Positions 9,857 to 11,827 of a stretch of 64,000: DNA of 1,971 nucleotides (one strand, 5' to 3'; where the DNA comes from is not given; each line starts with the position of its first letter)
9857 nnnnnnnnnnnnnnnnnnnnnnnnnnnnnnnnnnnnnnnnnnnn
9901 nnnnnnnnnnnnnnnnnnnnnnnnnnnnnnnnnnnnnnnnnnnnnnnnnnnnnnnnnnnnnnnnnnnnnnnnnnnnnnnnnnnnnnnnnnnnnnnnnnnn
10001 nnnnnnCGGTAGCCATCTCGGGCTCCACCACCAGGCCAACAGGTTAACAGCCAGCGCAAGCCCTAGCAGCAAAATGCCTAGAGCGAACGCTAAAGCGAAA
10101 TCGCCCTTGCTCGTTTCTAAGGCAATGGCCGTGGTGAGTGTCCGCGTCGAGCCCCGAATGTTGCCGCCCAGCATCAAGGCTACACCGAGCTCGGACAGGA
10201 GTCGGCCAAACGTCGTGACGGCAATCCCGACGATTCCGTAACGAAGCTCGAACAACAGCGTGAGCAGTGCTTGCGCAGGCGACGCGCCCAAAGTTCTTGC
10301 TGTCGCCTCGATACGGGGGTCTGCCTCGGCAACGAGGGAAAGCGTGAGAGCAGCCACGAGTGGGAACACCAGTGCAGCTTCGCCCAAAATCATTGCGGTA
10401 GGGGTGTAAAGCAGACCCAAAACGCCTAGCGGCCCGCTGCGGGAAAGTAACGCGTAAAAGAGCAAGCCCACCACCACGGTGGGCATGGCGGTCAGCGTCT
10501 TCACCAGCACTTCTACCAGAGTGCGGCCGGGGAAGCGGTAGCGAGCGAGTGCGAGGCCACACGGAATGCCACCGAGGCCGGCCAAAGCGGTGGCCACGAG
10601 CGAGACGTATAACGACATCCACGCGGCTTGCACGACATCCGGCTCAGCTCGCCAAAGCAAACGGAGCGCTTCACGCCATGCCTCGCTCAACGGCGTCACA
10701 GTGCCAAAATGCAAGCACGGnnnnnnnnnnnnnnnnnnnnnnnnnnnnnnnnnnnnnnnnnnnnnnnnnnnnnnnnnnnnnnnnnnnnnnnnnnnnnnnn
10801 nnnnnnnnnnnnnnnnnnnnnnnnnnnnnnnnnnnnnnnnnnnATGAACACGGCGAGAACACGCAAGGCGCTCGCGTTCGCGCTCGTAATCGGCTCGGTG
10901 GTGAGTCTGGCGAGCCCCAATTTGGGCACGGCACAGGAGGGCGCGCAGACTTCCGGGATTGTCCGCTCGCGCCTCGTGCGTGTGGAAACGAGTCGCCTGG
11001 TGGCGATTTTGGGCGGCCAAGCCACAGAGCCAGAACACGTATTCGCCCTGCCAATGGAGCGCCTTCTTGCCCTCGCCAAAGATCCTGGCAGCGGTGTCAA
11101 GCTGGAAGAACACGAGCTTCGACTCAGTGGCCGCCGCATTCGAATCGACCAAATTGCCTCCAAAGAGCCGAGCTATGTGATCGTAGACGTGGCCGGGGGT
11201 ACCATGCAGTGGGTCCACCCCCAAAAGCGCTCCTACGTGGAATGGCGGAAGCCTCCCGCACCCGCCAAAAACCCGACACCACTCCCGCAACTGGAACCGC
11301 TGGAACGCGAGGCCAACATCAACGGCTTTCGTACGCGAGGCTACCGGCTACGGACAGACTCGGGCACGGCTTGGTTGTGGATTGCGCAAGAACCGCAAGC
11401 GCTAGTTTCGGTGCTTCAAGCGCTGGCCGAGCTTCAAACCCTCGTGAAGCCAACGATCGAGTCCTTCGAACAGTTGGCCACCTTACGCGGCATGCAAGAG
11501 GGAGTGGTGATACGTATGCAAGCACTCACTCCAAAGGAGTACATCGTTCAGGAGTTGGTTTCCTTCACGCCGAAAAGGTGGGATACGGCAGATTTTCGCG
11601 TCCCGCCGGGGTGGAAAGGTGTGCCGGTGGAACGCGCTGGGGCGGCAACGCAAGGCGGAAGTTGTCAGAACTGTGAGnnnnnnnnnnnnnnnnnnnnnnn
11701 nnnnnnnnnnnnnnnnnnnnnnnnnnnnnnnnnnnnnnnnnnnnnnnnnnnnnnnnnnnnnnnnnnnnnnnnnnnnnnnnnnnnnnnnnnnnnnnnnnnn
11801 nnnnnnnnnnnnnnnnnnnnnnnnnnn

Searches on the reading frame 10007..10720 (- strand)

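Call 42: search_protein_families(library=pfam, proteins=[window:10007-10720:-], max_evalue=0.001)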
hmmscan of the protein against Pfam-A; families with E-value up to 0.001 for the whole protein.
window:10007-10720:- (238 aa): 1 family
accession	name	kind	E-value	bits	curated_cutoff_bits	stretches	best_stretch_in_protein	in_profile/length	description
PF00528.27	BPD_transp_1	-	2.1e-08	34.6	26.4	1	51-235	1-181/184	Binding-protein-dependent transport system inner membrane component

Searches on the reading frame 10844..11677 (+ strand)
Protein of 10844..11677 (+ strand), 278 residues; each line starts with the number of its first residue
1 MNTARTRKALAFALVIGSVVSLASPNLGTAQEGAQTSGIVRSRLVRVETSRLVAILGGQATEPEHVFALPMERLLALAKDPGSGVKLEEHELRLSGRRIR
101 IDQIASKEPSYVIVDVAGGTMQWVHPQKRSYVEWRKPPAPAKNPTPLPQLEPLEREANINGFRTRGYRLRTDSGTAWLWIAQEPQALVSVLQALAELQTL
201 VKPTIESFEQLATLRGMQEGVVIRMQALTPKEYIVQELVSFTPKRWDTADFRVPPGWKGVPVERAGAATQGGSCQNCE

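Call 5: search_protein_families(library=pfam, proteins=[window:10844-11677:+])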
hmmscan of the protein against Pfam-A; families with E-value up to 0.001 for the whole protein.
window:10844-11677:+ (278 aa): 0 families

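Call 6: search_protein_families(library=ncbifam, proteins=[window:10844-11677:+])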
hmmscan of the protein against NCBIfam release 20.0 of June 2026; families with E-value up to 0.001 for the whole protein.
window:10844-11677:+ (278 aa): 0 families
